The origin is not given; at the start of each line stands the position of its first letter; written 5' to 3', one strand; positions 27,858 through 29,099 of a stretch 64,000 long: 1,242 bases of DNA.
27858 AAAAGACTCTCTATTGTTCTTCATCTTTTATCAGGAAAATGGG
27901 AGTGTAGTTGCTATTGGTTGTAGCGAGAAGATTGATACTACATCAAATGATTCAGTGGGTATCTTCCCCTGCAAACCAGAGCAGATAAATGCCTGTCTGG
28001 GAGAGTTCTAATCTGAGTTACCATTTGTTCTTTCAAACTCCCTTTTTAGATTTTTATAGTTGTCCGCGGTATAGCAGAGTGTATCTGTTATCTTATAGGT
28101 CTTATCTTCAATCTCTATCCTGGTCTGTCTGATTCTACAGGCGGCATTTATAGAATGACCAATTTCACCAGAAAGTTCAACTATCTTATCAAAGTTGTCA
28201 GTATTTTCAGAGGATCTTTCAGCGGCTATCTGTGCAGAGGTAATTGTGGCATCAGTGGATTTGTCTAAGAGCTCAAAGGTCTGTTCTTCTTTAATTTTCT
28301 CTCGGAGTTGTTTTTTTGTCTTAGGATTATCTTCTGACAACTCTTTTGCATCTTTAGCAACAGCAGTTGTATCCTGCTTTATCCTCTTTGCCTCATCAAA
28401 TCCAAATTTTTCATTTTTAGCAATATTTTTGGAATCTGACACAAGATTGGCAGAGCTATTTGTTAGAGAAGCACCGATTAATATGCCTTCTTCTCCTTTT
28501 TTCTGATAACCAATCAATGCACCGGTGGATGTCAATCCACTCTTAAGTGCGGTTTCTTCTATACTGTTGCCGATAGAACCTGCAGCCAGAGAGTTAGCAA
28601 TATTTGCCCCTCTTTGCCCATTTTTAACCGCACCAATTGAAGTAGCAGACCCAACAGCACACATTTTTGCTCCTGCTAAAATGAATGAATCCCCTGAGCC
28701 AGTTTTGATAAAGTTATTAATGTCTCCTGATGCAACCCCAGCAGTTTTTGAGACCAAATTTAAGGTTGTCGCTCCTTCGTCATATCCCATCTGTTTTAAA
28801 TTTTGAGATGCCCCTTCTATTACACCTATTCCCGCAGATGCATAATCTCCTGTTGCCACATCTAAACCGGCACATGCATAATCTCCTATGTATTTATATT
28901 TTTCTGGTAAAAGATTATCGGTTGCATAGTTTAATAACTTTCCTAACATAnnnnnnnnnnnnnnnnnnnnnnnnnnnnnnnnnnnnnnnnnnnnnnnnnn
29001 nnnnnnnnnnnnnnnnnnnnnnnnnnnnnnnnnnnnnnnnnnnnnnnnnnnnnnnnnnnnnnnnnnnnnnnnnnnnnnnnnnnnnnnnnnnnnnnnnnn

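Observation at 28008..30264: Orphan three-gene operon of low-complexity proteins (Asn/Thr-rich plus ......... repeat; NY-rich/basic; Gly-zipper-like)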

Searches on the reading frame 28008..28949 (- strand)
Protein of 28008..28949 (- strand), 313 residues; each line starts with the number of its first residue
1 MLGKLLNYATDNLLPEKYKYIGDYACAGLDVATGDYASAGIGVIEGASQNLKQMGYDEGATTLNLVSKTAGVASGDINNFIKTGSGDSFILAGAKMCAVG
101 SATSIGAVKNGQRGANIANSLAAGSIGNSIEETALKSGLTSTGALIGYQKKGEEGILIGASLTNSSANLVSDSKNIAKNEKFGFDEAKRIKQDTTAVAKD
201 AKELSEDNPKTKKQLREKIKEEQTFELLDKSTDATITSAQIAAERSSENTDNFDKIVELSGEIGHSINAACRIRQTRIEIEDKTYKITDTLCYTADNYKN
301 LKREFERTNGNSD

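Call 3: search_protein_families(library=pfam, proteins=[window:28008-28949:-], max_evalue=1)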
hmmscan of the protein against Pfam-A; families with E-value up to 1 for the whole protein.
window:28008-28949:- (313 aa): 2 families
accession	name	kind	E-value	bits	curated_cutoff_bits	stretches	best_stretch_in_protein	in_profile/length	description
PF23848.1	DUF7212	-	0.0019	18.5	27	1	41-66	20-45/61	Family of unknown function (DUF7212)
PF19940.4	DUF6402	-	0.025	14.2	26.4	1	202-299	76-185/278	Family of unknown function (DUF6402)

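Call 4: search_protein_families(library=ncbifam, proteins=[window:28008-28949:-], max_evalue=1)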
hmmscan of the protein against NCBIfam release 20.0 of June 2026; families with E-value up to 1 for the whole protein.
window:28008-28949:- (313 aa): 0 families

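Call 5: search_protein_families(library=phrogs, proteins=[window:28008-28949:-], max_evalue=1)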
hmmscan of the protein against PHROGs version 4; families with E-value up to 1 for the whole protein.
window:28008-28949:- (313 aa): 3 families
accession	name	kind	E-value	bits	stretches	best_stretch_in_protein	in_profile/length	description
phrog_741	-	unknown function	0.0024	18.8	1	28-66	11-48/68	-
phrog_25858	-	unknown function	0.12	13.7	1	169-222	58-109/121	-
phrog_3671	-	unknown function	0.65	11.2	1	181-223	41-81/87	-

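Call 6: search_protein_families(library=padloc, proteins=[window:28008-28949:-], max_evalue=1)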
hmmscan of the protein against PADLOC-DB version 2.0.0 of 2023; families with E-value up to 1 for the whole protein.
window:28008-28949:- (313 aa): 0 families

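Call 8: find_homologous_proteins(query=window:28008-28949:-, max_evalue=0.001)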
Query window:28008-28949:- (313 aa): 4 proteins with E <= 0.001 among 3165 candidates.
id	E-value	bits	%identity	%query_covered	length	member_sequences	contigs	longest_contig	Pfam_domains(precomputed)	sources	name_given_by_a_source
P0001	3.2e-117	409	63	96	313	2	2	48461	-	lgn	-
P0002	4.9e-88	313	98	50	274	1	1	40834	-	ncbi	ncbi:MAG: hypothetical protein ACP5KG_01450, partial [Myxococcota bacterium]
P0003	1.4e-77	279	47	98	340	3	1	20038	-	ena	-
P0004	4.0e-74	267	46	99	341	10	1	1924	-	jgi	jgi:hypothetical protein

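Call 9: find_encoding_contigs(protein=P0001, flank=10000, max_places=4)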
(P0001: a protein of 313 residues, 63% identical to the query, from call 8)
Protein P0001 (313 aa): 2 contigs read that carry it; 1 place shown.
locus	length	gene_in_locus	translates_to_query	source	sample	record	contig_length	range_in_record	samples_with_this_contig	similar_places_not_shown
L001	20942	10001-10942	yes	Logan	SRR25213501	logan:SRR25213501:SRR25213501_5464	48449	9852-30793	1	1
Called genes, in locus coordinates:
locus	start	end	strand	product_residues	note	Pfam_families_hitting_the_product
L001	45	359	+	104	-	PF00829:Ribosomal_L21p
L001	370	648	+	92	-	PF01016:Ribosomal_L27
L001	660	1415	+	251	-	PF20772:TACO1_YebC_N, PF01709:Transcrip_reg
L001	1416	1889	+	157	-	PF02075:RuvC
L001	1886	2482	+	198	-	PF01330:RuvA_N, PF00633:HHH (faint), PF14520:HHH_5, PF07499:RuvA_C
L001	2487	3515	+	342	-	PF06068:TIP49 (faint), PF05496:RuvB_N, PF00004:AAA, PF07728:AAA_5, PF17864:AAA_lid_4, PF05491:WHD_RuvB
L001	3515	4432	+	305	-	PF03331:LpxC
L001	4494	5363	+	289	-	-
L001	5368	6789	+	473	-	PF00083:Sugar_tr, PF05977:MFS_3 (weak), PF07690:MFS_1, PF00083:Sugar_tr (weak), PF03209:PUCC (weak), PF07690:MFS_1, PF13347:MFS_2 (weak)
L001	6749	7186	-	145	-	-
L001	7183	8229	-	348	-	PF02618:YceG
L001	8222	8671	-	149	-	PF03652:RuvX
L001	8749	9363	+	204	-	-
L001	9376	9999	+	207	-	-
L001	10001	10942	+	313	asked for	-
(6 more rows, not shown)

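Call 10: find_encoding_contigs(protein=P0003, flank=10000, max_places=4)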
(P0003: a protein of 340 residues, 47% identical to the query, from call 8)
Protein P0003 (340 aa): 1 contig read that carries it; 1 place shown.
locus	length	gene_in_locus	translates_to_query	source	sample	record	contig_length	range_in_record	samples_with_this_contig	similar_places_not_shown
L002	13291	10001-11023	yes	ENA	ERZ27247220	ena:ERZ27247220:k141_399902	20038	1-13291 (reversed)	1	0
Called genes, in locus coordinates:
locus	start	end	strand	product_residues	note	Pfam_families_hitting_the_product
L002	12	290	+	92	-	PF01016:Ribosomal_L27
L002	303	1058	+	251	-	PF20772:TACO1_YebC_N, PF01709:Transcrip_reg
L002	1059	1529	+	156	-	PF02075:RuvC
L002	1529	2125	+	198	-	PF01330:RuvA_N, PF00633:HHH (faint), PF14520:HHH_5, PF07499:RuvA_C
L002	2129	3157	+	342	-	PF05496:RuvB_N, PF13191:AAA_16 (faint), PF13401:AAA_22 (faint), PF00004:AAA, PF07728:AAA_5 (weak), PF17864:AAA_lid_4, PF05491:WHD_RuvB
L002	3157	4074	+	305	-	PF03331:LpxC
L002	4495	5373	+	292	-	-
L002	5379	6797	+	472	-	PF00083:Sugar_tr (weak), PF07690:MFS_1, PF03209:PUCC (weak), PF07690:MFS_1, PF13347:MFS_2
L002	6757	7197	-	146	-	-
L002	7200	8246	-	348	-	PF02618:YceG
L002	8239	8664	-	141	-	PF03652:RuvX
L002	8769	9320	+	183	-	-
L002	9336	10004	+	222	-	-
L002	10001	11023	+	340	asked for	-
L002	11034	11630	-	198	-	-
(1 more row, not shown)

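Call 11: find_encoding_contigs(protein=P0002, flank=10000, max_places=4)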
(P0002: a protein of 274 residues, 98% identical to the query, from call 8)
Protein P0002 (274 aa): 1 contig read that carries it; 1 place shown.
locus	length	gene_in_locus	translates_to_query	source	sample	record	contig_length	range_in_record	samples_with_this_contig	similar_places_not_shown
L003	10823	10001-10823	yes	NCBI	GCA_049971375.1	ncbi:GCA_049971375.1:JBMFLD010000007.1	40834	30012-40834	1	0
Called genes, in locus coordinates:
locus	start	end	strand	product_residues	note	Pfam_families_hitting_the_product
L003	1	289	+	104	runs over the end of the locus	PF00829:Ribosomal_L21p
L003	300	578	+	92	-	PF01016:Ribosomal_L27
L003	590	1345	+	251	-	PF20772:TACO1_YebC_N, PF01709:Transcrip_reg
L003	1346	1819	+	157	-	PF02075:RuvC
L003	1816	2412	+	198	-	PF01330:RuvA_N, PF00633:HHH (faint), PF14520:HHH_5, PF07499:RuvA_C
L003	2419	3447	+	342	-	PF05496:RuvB_N, PF06068:TIP49 (faint), PF00004:AAA, PF07728:AAA_5 (weak), PF17864:AAA_lid_4, PF05491:WHD_RuvB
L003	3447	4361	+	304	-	PF03331:LpxC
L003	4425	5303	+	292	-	-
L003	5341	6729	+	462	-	PF00083:Sugar_tr, PF05977:MFS_3 (weak), PF07690:MFS_1, PF00083:Sugar_tr (weak), PF07690:MFS_1, PF13347:MFS_2 (weak)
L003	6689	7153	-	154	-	-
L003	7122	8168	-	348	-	PF02618:YceG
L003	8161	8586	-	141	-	PF03652:RuvX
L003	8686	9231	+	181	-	-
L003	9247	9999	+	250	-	-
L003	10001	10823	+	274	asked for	?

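Call 30: search_solved_structures(query=A4, max_evalue=10, show_alignments=2)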
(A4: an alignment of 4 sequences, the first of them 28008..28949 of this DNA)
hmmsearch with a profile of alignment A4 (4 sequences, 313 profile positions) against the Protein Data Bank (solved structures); distinct sequences matched with E-value up to 10: 5.
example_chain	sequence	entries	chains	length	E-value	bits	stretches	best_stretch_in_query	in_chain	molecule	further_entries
4v61_BQ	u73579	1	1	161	0.73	12.2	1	221-274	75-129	Ribosomal Protein L18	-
3d54_D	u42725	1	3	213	1.1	11.6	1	129-181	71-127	Phosphoribosylformylglycinamidine synthase 1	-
3fx0_A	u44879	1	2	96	3.9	9.8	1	163-225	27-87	NF-kappa-B essential modulator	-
8e55_A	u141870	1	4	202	4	9.8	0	173-220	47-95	SG135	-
7tv4_B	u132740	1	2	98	8.5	8.7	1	164-225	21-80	NF-kappa-B essential modulator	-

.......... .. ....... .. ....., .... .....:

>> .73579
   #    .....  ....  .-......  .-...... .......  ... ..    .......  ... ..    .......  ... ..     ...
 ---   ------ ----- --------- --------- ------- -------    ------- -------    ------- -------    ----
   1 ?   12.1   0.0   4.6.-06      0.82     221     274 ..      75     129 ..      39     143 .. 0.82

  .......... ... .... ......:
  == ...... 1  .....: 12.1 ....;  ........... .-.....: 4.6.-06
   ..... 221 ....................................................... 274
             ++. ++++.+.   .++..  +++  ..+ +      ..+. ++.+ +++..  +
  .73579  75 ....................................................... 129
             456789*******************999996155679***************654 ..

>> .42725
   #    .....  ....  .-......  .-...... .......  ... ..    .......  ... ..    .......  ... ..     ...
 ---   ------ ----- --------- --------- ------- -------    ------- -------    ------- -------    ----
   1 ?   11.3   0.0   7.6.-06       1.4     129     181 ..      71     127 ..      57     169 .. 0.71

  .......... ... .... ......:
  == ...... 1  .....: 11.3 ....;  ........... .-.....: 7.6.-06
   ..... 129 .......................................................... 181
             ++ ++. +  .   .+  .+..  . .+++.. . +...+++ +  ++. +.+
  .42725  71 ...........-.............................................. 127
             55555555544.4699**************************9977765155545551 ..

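Call 35: predict_structure(alignment_id=A4)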
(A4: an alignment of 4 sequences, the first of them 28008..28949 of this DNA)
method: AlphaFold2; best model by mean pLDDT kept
length: 313 residues; sequences in the alignment: 4
mean_pLDDT: 44.8   pTM: 0.37
mean pLDDT of the five models: 44.8, 43.5, 42.4, 39.9, 39.1
residues with pLDDT >= 90: 0; 70-90: 2; 50-70: 134; < 50: 177
segments of 3 or more residues with pLDDT < 50: 1-40, 179-188, 190-192, 194-202, 204-279, 285-313
pLDDT, mean of each block of 10 residues (from residue 1): 36 40 39 42 52 58 55 57 59 54 53 54 55 54 51 55 52 50 47 47 44 28 23 27 30 32 29 40 49 39 41 32
secondary structure, 60 per line:
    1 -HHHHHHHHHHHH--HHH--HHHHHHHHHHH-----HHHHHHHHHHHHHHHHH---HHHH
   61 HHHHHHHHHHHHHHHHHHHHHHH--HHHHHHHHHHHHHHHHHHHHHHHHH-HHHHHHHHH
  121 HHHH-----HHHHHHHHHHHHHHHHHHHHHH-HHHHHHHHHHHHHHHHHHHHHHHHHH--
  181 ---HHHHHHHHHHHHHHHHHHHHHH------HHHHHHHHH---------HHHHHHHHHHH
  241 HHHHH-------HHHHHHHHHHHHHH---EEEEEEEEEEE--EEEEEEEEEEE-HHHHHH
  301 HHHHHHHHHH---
elements in order: H2-13 H21-31 H37-53 H57-83 H86-110 H112-124 H130-151 H153-178 H184-205 H212-220 H230-245 H253-266 E270-280 E283-293 H295-310

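Call 41: find_related_loci(query=A7, collection=genome_contigs, flank=6000)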
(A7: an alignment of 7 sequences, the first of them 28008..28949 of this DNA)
Query A7 (313 aa) in genome_contigs; peptide patterns used: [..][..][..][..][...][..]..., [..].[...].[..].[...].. (x = any residue, [..] = any of these).
169 stretches matched a pattern; 3 encode a relative of the query (tblastn E <= 1e-3); 3 distinct loci.
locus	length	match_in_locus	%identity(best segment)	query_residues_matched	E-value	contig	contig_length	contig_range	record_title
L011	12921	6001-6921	49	1-307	9e-87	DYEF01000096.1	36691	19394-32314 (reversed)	MAG TPA_asm: Bdellovibrio sp. isolate Tomsk_43_40 Tomsk_k141_71834, whole genome shotgun sequence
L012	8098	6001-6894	48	1-301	1e-83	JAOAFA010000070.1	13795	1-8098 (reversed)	MAG: Deltaproteobacteria bacterium isolate SKW273 k141_1049077, whole genome shotgun sequence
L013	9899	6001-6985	44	1-307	6e-76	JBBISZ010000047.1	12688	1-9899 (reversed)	MAG: Deltaproteobacteria bacterium isolate STF170223_bin_385 NODE_5141_length_12688_cov_3.910552, whole genome shotgun s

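Call 70: search_protein_representatives(alignment_id=A4)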
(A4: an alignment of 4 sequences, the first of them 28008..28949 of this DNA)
Query: 4 sequences, 313 profile positions. Proteins with E-value up to 0.001 (for the whole library): 6; up to 1e-10: 5; up to 1e-30: 4. The best 6 are listed.
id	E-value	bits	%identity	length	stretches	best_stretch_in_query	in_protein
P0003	5.7e-164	561.2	-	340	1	1-312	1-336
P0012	1.5e-113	395.6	-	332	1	1-308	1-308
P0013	2.9e-74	266.5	-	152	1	162-313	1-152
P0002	1.2e-71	258.0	-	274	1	1-156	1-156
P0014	2.9e-11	59.6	-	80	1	247-310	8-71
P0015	1.9e-06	43.8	-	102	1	2-79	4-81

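Call 72: find_encoding_contigs(protein=P0015, flank=10000, max_places=5)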
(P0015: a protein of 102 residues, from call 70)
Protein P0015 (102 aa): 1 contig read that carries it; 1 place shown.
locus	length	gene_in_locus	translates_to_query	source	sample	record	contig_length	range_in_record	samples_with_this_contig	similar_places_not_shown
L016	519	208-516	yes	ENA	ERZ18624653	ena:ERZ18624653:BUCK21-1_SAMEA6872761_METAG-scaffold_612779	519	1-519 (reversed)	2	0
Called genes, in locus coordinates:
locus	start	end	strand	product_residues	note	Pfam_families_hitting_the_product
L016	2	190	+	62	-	?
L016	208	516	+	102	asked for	-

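Call 75: search_dna_similar(query=window:28008-28949:-, collection=phages, mode=protein, max_evalue=0.01, max_rows=5)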
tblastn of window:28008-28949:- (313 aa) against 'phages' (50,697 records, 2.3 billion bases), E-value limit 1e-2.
No match.

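Call 76: search_dna_similar(query=window:28008-28949:-, collection=plasmids, mode=protein, max_evalue=0.01, max_rows=5)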
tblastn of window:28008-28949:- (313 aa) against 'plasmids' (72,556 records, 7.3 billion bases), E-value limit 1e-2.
No match.

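Call 83: find_related_loci(query=A7, collection=viral_contigs, flank=5000)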
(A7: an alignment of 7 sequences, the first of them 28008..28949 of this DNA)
Query A7 (313 aa) in viral_contigs; peptide patterns used: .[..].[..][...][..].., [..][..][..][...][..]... (x = any residue, [..] = any of these).
163 stretches matched a pattern, but none encodes a relative of the query by tblastn (E <= 1e-3).

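Call 86: fold_search(model_id=the predicted structure, library=pdb)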
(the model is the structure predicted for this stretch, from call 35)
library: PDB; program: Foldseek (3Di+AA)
matches with E <= 10: 189; with E <= 0.001: 0
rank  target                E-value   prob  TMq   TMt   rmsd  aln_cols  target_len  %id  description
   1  5cwo_A                8.4e-02  0.94  0.29  0.37  10.2       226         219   15  Crystal structure of de novo designed helical repeat protein DHR76 (released 2015-12-16)
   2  7unj_A                6.4e-01  0.30  0.20  0.26  17.9       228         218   12  De novo designed chlorophyll dimer protein with Zn pheophorbide a methyl ester matching geometry of purple bacterial s (released 2023-04-19)
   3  6xss_A                7.1e-01  0.30  0.19  0.22  16.3       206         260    7  CryoEM structure of designed helical fusion protein C4_nat_HFuse-7900 (released 2020-12-23)
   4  5cwf_B                7.8e-01  0.41  0.24  0.34   8.8       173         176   13  Crystal structure of de novo designed helical repeat protein DHR8 (released 2015-12-16)
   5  8erw_A                8.2e-01  0.09  0.13  0.15  16.3       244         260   13  Precisely patterned nanofibers made from extendable protein multiplexes (released 2023-08-23)
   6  8fbi                  1.0e+00  0.12  0.17  0.18  18.7       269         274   15  Improving the secretion of designed protein assemblies through negative design of cryptic transmembrane domains (released 2023-03-22)
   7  2q13                  1.1e+00  0.04  0.09  0.08  33.7       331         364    9  Crystal structure of BAR-PH domain of APPL1 (released 2007-08-14)
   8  7unj_B                1.2e+00  0.21  0.20  0.26  17.7       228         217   12  De novo designed chlorophyll dimer protein with Zn pheophorbide a methyl ester matching geometry of purple bacterial s (released 2023-04-19)
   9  5cwi                  1.3e+00  0.20  0.21  0.25  16.2       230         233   10  Crystal structure of de novo designed helical repeat protein DHR18 (released 2015-12-16)
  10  7rkc_A                1.3e+00  0.11  0.17  0.22  16.9       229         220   13  Computationally designed tunable C2 symmetric tandem repeat homodimer, D_3_633 (released 2022-05-18)
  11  5cwf_C                1.4e+00  0.20  0.23  0.33  10.6       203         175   13  Crystal structure of de novo designed helical repeat protein DHR8 (released 2015-12-16)
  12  5cwp                  1.4e+00  0.16  0.18  0.23  18.2       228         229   14  Crystal structure of de novo designed helical repeat protein DHR79 (released 2015-12-16)
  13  1wdz_A                1.6e+00  0.12  0.15  0.20  29.5       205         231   13  Crystal structure of RCB domain of IRSp53 (released 2005-06-07)
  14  3q84_A                1.6e+00  0.04  0.11  0.12  36.5       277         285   13  Crystal structure of human PACSIN 1 F-BAR domain (released 2012-02-22)
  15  3pja_C                1.7e+00  0.08  0.15  0.19  16.9       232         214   10  Crystal structure of human C3PO complex (released 2011-05-11)
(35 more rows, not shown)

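Call 94: search_protein_families(library=pfam, alignment_id=A7, max_evalue=1)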
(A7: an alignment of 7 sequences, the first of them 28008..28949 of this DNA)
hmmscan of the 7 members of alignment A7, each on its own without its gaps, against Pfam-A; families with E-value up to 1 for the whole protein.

A. member 1, window:28008-28949:- (313 aa): 2 families
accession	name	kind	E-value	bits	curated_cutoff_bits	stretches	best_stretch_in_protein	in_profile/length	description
PF23848.1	DUF7212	-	0.0019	18.5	27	1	41-66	20-45/61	Family of unknown function (DUF7212)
PF19940.4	DUF6402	-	0.025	14.2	26.4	1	202-299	76-185/278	Family of unknown function (DUF6402)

B. families by the number of members that match (of 7 scanned): 6 families
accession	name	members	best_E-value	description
PF23848.1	DUF7212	1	0.0019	Family of unknown function (DUF7212)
PF19940.4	DUF6402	1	0.025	Family of unknown function (DUF6402)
PF14355.11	Abi_C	1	0.044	Abortive infection C-terminus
PF18394.6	TBK1_CCD1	1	0.074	TANK-binding kinase 1 coiled-coil domain 1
PF14530.12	DUF4439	1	0.19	Domain of unknown function (DUF4439)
PF03126.23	Plus-3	1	0.64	Plus-3 domain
